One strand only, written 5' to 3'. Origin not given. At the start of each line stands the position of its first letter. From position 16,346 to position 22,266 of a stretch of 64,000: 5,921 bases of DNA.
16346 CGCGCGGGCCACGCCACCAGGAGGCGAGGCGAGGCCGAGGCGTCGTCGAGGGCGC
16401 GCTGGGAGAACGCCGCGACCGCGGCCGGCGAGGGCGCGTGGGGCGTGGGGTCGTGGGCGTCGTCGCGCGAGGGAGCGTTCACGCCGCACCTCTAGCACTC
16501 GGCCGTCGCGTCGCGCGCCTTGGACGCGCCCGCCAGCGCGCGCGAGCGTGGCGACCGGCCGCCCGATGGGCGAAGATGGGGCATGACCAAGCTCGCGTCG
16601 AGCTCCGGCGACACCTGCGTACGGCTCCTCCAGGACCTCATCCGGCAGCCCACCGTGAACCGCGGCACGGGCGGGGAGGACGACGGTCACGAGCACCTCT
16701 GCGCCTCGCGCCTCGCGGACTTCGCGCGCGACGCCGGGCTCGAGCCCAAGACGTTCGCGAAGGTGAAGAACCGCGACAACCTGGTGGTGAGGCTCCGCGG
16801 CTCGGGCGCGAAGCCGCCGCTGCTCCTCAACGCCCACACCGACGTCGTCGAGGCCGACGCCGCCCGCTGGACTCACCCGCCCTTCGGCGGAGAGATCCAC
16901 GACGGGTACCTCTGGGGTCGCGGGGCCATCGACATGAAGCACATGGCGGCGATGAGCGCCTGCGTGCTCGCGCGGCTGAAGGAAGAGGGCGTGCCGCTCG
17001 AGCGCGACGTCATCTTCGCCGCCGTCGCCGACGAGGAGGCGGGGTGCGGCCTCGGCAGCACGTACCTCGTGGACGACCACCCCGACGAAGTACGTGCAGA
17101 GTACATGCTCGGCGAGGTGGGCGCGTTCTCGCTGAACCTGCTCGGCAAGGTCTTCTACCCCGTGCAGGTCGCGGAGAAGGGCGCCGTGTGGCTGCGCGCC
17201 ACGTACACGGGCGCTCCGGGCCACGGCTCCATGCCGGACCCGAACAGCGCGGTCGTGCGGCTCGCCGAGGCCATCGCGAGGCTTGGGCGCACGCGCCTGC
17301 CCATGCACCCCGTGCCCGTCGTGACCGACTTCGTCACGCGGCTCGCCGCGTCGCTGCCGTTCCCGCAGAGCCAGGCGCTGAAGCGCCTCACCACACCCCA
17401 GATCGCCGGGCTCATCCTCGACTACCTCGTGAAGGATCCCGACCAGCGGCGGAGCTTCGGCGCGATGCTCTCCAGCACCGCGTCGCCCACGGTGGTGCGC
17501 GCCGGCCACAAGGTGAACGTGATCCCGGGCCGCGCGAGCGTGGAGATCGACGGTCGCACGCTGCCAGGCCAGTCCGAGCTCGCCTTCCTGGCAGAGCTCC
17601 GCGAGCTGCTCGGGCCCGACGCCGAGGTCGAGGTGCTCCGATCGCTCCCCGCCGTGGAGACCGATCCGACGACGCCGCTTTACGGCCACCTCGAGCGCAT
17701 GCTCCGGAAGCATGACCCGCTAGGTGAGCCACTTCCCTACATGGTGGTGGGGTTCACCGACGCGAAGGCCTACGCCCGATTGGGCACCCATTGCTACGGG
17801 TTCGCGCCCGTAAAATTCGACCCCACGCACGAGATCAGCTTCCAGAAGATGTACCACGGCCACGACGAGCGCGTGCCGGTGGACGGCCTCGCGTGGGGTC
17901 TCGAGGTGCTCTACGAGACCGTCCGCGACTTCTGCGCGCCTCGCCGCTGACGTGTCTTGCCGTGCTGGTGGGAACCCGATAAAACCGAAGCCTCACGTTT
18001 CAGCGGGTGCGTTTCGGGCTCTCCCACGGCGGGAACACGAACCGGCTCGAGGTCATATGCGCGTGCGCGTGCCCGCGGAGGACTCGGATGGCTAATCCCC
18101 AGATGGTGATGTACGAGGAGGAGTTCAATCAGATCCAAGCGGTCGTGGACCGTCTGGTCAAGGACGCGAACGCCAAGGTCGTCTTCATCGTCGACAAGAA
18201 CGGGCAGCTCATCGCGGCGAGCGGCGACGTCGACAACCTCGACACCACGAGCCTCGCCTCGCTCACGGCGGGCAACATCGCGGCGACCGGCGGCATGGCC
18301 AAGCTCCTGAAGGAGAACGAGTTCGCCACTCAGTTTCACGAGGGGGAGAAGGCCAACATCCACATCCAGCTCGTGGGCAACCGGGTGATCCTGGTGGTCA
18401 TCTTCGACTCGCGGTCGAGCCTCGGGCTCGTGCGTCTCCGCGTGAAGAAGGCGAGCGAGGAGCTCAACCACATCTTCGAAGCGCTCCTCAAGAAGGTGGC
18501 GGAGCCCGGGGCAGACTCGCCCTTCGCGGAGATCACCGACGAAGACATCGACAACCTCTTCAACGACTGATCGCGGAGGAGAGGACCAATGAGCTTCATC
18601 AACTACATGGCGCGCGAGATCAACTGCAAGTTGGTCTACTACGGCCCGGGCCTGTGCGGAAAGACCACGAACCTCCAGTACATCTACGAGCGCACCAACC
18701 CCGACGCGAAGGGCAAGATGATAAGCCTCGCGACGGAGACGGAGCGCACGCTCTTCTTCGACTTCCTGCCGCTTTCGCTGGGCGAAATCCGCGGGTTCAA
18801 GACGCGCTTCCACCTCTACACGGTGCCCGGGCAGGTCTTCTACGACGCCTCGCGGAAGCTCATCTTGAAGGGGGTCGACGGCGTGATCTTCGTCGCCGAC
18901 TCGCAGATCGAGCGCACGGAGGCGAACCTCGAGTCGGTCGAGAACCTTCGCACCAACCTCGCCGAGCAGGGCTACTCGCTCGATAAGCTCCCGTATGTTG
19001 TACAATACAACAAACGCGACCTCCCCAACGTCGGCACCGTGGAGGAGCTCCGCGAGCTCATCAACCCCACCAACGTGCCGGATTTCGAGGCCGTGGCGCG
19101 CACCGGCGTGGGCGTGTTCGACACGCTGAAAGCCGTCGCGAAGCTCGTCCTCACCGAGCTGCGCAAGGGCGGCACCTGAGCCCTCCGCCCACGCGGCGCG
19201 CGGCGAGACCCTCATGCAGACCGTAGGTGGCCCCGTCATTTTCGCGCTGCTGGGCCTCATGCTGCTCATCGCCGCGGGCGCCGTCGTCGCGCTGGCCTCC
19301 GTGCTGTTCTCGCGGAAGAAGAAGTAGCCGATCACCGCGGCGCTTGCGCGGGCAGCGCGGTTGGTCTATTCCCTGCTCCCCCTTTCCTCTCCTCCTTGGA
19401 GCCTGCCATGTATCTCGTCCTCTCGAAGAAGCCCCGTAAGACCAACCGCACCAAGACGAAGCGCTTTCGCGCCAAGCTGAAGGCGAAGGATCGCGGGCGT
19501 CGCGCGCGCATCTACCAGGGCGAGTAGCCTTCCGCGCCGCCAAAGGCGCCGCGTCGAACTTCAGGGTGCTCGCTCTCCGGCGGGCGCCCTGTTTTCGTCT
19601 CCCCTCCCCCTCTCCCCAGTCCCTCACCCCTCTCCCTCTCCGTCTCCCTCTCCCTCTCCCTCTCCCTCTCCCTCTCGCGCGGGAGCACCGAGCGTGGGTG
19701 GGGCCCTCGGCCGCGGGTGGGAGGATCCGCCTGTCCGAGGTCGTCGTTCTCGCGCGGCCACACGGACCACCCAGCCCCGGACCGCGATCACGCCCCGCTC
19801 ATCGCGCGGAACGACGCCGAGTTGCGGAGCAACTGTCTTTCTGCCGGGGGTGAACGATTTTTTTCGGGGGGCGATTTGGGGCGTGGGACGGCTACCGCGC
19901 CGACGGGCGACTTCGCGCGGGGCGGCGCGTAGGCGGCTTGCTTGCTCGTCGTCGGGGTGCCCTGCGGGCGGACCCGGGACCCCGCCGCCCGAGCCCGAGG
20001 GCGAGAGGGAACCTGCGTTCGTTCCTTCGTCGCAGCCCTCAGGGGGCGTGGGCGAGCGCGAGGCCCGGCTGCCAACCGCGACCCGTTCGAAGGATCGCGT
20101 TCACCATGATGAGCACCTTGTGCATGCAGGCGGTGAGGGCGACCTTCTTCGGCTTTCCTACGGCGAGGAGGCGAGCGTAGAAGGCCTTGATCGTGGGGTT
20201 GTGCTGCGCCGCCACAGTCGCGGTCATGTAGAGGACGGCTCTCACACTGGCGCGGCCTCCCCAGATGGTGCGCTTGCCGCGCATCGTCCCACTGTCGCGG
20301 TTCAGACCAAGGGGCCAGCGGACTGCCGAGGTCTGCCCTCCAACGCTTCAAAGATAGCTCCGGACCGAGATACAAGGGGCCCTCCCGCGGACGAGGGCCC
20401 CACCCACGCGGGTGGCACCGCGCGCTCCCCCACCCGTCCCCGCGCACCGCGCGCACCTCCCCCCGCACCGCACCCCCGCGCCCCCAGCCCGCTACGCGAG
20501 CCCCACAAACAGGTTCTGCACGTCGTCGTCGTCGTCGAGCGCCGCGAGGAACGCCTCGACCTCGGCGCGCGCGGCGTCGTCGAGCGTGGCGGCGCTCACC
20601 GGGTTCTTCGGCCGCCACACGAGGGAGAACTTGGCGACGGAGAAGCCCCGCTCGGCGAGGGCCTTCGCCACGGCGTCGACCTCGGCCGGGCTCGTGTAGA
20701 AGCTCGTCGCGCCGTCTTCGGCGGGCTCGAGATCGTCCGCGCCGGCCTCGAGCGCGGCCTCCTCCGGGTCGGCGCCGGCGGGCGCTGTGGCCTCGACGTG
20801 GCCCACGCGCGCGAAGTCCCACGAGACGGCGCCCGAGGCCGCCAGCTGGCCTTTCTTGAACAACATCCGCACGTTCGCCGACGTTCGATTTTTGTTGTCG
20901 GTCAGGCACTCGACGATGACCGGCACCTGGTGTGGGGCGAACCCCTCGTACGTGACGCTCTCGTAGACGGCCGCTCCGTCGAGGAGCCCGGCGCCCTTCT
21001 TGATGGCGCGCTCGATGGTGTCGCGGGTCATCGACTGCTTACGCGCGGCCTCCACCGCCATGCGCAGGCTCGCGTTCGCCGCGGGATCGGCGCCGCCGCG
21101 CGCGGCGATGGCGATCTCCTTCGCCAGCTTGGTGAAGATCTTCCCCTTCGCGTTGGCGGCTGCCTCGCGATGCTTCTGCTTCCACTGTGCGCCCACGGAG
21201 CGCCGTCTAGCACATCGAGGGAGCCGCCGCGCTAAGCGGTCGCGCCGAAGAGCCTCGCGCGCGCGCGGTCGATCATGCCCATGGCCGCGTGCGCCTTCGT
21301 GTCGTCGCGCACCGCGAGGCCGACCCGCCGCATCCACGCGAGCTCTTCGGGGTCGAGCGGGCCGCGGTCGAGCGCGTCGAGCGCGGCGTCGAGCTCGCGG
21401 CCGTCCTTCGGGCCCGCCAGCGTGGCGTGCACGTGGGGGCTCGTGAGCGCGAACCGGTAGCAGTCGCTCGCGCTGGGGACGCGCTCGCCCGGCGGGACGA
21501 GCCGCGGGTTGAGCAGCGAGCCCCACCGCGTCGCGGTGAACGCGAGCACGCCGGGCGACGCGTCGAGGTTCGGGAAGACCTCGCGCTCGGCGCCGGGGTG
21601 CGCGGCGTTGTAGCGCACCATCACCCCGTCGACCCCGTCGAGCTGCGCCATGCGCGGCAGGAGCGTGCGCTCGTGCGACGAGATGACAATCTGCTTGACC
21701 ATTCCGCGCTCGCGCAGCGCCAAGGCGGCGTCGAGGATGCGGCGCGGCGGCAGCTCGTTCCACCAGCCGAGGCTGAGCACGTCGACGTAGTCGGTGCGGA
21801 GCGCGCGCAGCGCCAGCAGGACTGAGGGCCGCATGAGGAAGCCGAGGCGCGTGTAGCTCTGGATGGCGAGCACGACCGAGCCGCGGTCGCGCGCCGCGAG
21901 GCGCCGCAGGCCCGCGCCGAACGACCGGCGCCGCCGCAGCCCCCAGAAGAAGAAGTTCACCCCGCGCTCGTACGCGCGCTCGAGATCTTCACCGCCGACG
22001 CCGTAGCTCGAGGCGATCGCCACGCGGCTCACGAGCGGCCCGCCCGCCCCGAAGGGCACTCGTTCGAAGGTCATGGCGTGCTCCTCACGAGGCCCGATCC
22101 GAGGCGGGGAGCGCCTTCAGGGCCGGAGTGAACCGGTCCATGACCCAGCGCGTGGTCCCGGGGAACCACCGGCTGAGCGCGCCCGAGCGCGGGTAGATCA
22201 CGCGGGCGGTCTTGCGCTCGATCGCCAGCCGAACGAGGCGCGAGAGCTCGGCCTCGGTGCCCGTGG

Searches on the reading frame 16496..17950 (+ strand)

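Call 34: search_protein_families(library=pfam, proteins=[window:16496-17950:+], max_evalue=0.001)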
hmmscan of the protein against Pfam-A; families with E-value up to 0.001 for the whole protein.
window:16496-17950:+ (484 aa): 3 families
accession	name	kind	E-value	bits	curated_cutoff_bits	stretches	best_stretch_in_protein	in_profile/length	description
PF01546.33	Peptidase_M20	-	2.1e-27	96.8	24.6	1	110-477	1-205/206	Peptidase family M20/M25/M40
PF07687.19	M20_dimer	-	5e-13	49.4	21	1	225-375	1-102/107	Peptidase dimerisation domain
PF04389.22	Peptidase_M28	-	1.4e-09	38.4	21.3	1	95-202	1-87/193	Peptidase family M28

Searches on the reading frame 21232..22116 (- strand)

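Call 34: search_protein_families(library=pfam, proteins=[window:21232-22116:-], max_evalue=0.001)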
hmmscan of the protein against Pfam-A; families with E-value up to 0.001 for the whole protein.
window:21232-22116:- (294 aa): 1 family
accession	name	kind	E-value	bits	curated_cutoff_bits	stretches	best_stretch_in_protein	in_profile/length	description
PF00248.27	Aldo_ket_red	-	1.9e-06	27.6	24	0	98-184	90-179/291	Aldo/keto reductase family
